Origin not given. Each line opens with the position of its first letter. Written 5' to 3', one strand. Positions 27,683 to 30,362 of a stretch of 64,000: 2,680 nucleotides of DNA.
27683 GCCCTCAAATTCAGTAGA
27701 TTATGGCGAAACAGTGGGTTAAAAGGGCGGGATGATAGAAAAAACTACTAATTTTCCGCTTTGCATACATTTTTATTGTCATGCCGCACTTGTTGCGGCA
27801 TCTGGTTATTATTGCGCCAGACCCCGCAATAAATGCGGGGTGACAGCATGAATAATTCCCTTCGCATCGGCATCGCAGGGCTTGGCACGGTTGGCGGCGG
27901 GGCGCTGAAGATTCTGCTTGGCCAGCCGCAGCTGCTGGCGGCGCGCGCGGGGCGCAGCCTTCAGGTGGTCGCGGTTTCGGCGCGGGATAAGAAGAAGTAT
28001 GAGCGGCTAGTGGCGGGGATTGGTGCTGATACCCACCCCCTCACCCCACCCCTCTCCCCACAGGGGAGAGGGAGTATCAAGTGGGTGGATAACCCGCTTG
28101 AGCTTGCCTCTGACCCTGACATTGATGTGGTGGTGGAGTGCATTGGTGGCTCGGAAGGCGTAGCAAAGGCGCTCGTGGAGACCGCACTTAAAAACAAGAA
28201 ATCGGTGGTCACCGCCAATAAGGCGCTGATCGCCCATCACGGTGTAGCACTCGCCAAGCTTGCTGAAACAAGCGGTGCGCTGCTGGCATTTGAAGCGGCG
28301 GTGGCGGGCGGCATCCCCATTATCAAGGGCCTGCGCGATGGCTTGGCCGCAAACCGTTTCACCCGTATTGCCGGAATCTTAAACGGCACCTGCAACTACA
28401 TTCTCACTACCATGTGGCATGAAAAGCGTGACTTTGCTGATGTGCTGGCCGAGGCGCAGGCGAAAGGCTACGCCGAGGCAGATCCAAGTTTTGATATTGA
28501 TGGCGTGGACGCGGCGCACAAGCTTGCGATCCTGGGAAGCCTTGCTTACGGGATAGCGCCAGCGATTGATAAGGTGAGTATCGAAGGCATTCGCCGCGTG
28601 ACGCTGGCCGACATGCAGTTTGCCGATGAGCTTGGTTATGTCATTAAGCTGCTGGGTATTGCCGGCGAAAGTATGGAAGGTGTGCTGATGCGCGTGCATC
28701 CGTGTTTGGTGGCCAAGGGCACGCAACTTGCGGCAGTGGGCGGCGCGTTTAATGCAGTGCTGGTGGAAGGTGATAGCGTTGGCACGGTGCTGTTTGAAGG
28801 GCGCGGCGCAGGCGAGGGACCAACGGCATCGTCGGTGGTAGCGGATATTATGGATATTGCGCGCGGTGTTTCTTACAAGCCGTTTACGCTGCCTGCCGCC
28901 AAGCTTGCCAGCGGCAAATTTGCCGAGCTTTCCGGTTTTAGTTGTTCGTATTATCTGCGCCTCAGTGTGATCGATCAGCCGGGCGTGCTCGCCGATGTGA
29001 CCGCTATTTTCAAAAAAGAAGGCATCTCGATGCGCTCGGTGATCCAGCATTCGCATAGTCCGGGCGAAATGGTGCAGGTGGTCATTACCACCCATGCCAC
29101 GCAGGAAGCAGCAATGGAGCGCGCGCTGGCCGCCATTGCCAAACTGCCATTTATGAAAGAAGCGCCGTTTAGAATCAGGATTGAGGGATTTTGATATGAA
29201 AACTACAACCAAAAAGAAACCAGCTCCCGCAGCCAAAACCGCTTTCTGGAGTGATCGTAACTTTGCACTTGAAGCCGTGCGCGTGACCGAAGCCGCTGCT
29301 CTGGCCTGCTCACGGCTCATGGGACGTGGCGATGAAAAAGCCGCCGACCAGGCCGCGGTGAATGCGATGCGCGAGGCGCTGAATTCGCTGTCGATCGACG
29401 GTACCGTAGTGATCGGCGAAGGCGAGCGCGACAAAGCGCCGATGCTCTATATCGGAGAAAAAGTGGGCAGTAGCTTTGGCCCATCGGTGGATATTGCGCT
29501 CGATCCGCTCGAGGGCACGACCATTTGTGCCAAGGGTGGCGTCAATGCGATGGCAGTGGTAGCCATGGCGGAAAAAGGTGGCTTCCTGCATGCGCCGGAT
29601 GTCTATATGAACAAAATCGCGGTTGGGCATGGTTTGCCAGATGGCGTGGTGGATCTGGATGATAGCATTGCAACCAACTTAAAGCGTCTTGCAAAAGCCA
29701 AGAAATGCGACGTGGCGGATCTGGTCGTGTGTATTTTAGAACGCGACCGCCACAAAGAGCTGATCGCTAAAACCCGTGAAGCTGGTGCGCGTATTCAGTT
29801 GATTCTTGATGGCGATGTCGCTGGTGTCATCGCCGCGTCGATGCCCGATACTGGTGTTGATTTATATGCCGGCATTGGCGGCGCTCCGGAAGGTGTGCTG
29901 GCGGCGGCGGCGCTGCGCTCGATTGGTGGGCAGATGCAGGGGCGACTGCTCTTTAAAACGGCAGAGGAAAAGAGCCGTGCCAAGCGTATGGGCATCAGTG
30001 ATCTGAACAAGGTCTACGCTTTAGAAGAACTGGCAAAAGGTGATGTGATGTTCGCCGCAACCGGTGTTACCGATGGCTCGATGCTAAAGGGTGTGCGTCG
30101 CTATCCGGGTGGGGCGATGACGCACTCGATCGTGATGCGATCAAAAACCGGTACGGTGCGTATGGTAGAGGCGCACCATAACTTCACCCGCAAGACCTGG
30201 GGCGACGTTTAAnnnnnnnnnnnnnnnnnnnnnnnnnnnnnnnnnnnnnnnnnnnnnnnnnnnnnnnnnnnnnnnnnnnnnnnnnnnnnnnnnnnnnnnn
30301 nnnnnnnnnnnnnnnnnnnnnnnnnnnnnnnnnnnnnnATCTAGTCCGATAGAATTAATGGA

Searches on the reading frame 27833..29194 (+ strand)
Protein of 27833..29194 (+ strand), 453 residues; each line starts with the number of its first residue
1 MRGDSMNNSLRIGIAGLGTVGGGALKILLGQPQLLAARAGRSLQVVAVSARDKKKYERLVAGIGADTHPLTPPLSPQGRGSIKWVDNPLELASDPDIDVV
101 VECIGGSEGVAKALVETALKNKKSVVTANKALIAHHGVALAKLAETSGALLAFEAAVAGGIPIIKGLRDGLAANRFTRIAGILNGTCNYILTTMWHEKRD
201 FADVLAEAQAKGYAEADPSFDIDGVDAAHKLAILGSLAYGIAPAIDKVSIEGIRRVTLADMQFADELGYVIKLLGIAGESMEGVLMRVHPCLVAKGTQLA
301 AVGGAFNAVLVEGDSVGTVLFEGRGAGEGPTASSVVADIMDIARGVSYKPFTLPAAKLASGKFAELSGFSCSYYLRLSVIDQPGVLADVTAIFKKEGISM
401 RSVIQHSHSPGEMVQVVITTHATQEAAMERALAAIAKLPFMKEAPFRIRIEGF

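Call 8: search_protein_families(library=ncbifam, proteins=[window:27833-29194:+])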
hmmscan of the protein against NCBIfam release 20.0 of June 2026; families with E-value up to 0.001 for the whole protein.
window:27833-29194:+ (453 aa): 7 families
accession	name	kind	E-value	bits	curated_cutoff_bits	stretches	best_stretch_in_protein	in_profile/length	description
NF004976.0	PRK06349.1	subfamily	3e-152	507.7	205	1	7-452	2-428/430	homoserine dehydrogenase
NF004912.0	PRK06270.1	equivalog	6.1e-75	252.7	373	1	9-344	3-338/343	homoserine dehydrogenase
NF006235.0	PRK08374.1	equivalog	1.3e-48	165.8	451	1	9-342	2-328/336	homoserine dehydrogenase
NF005290.0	PRK06813.1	equivalog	8.2e-35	120.4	286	1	107-344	100-338/346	homoserine dehydrogenase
NF005002.0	PRK06392.1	equivalog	1.5e-27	96.4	296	1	9-340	3-322/329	homoserine dehydrogenase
NF006959.0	PRK09436.1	equivalog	1e-26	93.2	726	1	7-252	463-703/819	bifunctional aspartate kinase/homoserine dehydrogenase I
NF007003.0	PRK09466.1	subfamily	3e-13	49.1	582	1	11-252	458-697/810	bifunctional aspartate kinase/homoserine dehydrogenase II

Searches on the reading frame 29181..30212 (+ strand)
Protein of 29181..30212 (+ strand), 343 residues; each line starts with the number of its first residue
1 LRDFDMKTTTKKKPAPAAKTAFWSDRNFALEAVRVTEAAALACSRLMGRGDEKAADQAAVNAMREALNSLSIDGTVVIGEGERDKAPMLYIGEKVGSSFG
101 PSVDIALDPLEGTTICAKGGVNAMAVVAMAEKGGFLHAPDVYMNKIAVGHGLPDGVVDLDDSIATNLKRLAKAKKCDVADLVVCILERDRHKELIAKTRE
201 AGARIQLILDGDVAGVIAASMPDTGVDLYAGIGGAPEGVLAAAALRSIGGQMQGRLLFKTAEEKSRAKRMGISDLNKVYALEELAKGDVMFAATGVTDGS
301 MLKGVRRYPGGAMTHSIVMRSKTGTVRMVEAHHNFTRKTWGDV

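Call 8: search_protein_families(library=ncbifam, proteins=[window:29181-30212:+])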
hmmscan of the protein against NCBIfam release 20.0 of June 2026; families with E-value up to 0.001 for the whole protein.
window:29181-30212:+ (343 aa): 1 family
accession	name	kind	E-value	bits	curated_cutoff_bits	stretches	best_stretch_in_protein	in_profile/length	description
TIGR00330.1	glpX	equivalog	6.2e-112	374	259.3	1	26-337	3-326/334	class II fructose-bisphosphatase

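Call 27: find_homologous_proteins(query=window:29181-30212:+, max_evalue=1e-60)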
Query window:29181-30212:+ (343 aa): 8000 proteins with E <= 1e-60 among 8000 candidates; the best 120 are listed.
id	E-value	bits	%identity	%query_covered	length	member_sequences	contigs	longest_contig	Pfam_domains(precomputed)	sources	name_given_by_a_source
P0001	1.5e-214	729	100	99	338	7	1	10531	PF03320.19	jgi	jgi:fructose-1,6-bisphosphatase II / sedoheptulose-1,7-bisphosphatase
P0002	5.2e-201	685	93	99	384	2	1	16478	PF03320.19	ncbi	-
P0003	7.4e-180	615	87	97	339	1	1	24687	PF03320.19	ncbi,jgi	jgi:fructose-1,6-bisphosphatase II / sedoheptulose-1,7-bisphosphatase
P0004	1.1e-179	614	84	94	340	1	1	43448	PF03320.19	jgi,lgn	-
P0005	1.3e-179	614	84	98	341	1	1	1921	PF03320.19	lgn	-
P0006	1.9e-179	614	85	97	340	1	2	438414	PF03320.19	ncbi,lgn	-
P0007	5.3e-179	612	85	97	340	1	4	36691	PF03320.19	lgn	-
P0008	1.7e-178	611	84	99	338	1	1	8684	PF03320.19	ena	-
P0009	2.9e-178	610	85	95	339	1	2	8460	PF03320.19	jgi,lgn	-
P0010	8.5e-178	608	85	96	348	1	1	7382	PF03320.19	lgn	-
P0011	1.9e-177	607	87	94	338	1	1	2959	PF03320.19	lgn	-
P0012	3.2e-177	606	83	95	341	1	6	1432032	PF03320.19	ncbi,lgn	ncbi:MAG: class II fructose-bisphosphatase [Rickettsiales bacterium]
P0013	4.6e-177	606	83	98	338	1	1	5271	PF03320.19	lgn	-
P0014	1.2e-176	604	83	98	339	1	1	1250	PF03320.19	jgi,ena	-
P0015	1.7e-176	604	83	98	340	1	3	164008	PF03320.19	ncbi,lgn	-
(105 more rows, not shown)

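Call 28: find_encoding_contigs(protein=P0002, flank=10000, max_places=3)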
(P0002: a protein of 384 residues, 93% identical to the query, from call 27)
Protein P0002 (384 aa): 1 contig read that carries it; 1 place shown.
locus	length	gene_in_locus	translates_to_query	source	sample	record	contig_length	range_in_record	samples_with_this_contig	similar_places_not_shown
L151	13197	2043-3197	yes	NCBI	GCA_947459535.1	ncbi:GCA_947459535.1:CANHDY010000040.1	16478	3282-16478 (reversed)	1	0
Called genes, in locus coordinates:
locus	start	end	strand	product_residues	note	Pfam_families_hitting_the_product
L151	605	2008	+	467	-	PF03447:NAD_binding_3, PF00742:Homoserine_dh, PF01842:ACT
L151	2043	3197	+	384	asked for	PF03320:FBPase_glpX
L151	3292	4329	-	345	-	PF00015:MCPsignal, PF02743:dCache_1 (faint)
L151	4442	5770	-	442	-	PF00909:Ammonium_transp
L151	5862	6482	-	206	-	PF20329:DUF6624 (weak)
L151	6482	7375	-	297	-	PF00892:EamA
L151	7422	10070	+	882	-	PF08335:GlnD_UR_UTase, PF27444:GlnD_3rd, PF01966:HD (weak), PF24931:ACT_ACR9_3rd (weak), PF01842:ACT (weak), PF26956:ACT_ACR_D1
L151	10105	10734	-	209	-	PF22688:Hda_lid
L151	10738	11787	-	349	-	PF01594:AI-2E_transport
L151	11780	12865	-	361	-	PF09839:DUF2066 (weak)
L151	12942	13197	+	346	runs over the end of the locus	PF00586:AIRS, PF02769:AIRS_C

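Call 29: find_encoding_contigs(protein=P0003, flank=10000, max_places=3)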
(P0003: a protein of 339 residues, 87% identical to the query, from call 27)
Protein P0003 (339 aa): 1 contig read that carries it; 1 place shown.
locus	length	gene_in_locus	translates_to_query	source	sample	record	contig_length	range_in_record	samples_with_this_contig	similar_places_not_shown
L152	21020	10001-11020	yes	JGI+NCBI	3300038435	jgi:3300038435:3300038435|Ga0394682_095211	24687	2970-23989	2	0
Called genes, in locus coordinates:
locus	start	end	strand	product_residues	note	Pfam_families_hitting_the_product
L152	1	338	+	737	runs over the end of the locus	PF03968:LptD_N (weak), PF04453:LptD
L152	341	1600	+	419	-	PF13624:SurA_N_3, PF09312:SurA_N, PF13145:Rotamase_2 (faint), PF13616:Rotamase_3 (weak), PF00639:Rotamase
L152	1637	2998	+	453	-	PF05935:Arylsulfotrans (weak), PF14269:Arylsulfotran_2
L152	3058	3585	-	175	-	-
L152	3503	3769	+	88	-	-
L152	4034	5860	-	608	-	PF07167:PhaC_N, PF00561:Abhydrolase_1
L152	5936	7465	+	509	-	-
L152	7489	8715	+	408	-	PF00155:Aminotran_1_2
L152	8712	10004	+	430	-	PF03447:NAD_binding_3, PF00742:Homoserine_dh, PF01842:ACT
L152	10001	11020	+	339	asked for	PF03320:FBPase_glpX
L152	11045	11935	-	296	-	PF00892:EamA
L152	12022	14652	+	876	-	PF08335:GlnD_UR_UTase, PF27444:GlnD_3rd, PF13291:ACT_4 (faint), PF01966:HD, PF01842:ACT (faint), PF24931:ACT_ACR9_3rd (weak), PF26956:ACT_ACR_D1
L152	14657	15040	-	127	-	-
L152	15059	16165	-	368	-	PF00072:Response_reg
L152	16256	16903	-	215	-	PF22688:Hda_lid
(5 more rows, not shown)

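Call 30: find_encoding_contigs(protein=P0006, flank=10000, max_places=3)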
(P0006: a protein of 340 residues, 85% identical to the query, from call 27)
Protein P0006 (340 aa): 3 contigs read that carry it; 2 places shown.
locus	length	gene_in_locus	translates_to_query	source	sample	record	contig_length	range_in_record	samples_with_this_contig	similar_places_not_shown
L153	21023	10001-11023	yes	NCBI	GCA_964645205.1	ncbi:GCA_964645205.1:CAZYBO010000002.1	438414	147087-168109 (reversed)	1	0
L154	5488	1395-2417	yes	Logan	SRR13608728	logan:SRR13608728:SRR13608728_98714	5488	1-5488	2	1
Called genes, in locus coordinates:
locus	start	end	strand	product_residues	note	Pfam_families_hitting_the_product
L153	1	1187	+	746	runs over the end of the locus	PF04453:LptD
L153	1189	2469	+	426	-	PF13145:Rotamase_2 (faint), PF13623:SurA_N_2, PF13624:SurA_N_3, PF09312:SurA_N, PF13616:Rotamase_3, PF00639:Rotamase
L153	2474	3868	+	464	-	-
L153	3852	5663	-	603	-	PF07167:PhaC_N, PF00561:Abhydrolase_1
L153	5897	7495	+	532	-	-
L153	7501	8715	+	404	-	PF00155:Aminotran_1_2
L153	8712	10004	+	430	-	PF03447:NAD_binding_3, PF00742:Homoserine_dh, PF01842:ACT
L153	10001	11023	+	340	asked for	PF03320:FBPase_glpX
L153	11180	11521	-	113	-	PF04956:TrbC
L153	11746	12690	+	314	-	PF13692:Glyco_trans_1_4, PF00534:Glycos_transf_1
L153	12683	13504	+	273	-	PF00685:Sulfotransfer_1 (weak), PF13469:Sulfotransfer_3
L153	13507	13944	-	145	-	-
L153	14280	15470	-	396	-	-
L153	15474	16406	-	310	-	PF02899:Phage_int_SAM_1, PF00589:Phage_integrase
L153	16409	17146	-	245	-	PF04340:DUF484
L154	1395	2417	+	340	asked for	PF03320:FBPase_glpX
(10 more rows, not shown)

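Call 31: find_encoding_contigs(protein=P0012, flank=10000, max_places=3)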
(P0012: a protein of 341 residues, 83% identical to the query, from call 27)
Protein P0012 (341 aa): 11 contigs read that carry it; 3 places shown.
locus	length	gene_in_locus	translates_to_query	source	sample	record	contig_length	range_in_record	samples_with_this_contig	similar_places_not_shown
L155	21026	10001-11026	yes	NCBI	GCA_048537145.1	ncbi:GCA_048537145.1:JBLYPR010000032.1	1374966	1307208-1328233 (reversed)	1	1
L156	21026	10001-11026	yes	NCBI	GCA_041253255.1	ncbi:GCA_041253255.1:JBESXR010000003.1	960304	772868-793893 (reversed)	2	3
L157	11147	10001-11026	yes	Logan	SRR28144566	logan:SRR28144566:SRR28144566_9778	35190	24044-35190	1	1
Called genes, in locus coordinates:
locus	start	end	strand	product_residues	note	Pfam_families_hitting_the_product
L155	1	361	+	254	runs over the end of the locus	PF02167:Cytochrom_C1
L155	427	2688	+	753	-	PF03968:LptD_N, PF04453:LptD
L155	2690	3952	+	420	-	PF13623:SurA_N_2 (weak), PF13624:SurA_N_3, PF09312:SurA_N, PF13616:Rotamase_3, PF00639:Rotamase, PF13145:Rotamase_2 (weak)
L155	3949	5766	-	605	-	PF07167:PhaC_N, PF00561:Abhydrolase_1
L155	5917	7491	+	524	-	-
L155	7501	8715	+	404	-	PF00155:Aminotran_1_2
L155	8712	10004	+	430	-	PF03447:NAD_binding_3, PF00742:Homoserine_dh, PF01842:ACT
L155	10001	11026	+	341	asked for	PF03320:FBPase_glpX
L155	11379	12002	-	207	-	PF20329:DUF6624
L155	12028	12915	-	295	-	PF00892:EamA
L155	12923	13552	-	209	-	PF22688:Hda_lid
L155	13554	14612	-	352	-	PF01594:AI-2E_transport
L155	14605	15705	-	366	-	PF09839:DUF2066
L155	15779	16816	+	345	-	PF00586:AIRS, PF02769:AIRS_C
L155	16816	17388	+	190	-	PF00551:Formyl_trans_N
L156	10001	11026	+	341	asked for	PF03320:FBPase_glpX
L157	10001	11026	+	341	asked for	PF03320:FBPase_glpX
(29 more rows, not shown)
